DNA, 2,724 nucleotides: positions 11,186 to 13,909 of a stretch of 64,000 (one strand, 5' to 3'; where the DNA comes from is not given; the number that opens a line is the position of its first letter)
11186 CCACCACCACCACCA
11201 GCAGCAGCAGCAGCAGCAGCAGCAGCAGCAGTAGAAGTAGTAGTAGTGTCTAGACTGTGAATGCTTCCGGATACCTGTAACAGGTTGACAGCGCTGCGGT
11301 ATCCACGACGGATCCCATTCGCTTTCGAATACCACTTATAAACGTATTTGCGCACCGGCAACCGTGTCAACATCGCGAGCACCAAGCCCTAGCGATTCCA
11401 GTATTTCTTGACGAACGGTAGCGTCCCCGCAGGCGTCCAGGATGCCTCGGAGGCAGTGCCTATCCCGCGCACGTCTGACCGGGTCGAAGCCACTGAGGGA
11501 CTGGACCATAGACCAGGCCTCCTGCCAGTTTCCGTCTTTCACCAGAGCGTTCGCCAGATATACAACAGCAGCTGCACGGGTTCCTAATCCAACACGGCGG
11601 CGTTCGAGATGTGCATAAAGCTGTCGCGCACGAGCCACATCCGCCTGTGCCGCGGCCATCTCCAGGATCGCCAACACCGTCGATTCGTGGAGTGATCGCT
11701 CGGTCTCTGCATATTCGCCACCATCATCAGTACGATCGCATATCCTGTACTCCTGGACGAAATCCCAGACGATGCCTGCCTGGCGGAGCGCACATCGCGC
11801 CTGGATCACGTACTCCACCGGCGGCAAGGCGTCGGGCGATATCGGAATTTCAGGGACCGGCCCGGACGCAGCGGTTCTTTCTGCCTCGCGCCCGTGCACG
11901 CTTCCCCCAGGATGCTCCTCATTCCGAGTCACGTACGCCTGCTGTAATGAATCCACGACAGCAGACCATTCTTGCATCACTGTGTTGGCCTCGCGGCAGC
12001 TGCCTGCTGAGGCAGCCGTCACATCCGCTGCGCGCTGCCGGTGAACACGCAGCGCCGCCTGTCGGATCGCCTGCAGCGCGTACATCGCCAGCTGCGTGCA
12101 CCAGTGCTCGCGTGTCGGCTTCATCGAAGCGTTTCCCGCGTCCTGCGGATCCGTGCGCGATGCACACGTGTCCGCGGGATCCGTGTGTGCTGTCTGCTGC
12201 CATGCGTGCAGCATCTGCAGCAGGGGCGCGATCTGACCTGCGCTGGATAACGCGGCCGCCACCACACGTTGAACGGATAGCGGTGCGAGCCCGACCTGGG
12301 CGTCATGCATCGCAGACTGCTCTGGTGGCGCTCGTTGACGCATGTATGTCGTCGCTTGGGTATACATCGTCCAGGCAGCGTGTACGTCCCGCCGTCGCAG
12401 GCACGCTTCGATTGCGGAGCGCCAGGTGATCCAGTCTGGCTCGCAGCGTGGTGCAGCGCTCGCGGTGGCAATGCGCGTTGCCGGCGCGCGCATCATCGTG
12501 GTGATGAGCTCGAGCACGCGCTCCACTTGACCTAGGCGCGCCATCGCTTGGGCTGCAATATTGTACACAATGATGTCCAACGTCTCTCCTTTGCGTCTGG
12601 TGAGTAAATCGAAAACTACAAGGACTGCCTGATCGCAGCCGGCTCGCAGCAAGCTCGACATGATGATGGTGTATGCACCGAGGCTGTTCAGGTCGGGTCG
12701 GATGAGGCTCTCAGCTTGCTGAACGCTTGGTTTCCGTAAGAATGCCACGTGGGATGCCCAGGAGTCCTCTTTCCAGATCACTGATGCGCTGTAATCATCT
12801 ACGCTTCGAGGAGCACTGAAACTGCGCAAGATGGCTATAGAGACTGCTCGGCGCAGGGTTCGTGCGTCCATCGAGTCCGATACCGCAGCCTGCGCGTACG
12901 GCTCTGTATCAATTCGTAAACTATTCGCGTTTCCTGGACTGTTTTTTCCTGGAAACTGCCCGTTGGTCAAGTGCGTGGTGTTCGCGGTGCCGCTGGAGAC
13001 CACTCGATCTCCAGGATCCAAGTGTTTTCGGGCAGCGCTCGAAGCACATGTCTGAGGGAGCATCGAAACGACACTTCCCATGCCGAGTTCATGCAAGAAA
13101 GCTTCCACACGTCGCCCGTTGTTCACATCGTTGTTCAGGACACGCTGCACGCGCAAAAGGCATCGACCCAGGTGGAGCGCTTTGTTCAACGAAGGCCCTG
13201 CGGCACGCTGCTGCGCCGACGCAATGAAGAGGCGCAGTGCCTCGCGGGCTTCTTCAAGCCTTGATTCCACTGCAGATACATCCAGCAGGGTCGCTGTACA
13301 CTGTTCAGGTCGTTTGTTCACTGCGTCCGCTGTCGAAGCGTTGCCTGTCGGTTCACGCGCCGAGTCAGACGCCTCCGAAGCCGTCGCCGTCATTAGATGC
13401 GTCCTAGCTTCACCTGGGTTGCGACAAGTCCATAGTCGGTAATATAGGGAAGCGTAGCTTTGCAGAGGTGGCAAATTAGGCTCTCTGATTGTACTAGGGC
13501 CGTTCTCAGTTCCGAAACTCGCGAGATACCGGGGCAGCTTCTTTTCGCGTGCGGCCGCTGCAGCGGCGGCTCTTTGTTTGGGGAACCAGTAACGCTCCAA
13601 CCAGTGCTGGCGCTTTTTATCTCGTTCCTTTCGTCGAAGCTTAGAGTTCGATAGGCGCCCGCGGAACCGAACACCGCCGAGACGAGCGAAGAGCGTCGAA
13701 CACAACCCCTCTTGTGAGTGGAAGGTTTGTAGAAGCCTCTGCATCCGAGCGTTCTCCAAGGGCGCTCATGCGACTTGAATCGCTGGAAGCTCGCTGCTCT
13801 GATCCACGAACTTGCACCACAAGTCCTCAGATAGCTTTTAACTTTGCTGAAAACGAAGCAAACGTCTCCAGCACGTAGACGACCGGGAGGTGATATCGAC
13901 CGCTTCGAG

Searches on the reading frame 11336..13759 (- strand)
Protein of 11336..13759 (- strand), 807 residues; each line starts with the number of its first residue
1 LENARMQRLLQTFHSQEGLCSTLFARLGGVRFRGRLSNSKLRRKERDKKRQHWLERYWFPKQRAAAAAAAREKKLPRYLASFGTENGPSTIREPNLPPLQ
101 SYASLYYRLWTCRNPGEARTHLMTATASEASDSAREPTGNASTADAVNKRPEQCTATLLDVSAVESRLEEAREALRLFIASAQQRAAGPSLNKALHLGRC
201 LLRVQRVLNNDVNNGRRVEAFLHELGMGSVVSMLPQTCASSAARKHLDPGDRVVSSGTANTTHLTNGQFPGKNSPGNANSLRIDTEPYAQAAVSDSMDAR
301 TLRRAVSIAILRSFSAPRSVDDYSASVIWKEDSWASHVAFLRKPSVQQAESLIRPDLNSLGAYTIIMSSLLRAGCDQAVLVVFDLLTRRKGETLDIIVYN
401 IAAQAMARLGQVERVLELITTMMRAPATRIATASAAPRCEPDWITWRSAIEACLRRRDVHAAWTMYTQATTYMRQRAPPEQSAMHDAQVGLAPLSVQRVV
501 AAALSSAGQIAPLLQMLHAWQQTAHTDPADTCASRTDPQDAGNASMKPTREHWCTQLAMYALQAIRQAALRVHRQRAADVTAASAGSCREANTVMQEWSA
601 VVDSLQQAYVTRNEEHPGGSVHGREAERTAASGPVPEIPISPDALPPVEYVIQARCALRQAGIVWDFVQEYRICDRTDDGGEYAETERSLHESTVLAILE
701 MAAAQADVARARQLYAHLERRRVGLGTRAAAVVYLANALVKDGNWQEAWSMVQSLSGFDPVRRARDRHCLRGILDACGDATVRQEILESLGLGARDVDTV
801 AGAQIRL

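Call 34: search_protein_families(library=pfam, proteins=[window:11336-13759:-], max_evalue=0.001)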
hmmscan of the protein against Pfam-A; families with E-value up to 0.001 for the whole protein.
window:11336-13759:- (807 aa): 2 families
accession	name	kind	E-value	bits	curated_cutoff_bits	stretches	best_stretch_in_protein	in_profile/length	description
PF01535.26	PPR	-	3.7e-06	27.3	25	0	398-424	2-28/31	PPR repeat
PF13041.12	PPR_2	-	9.1e-05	22.9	30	0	441-467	1-27/50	PPR repeat family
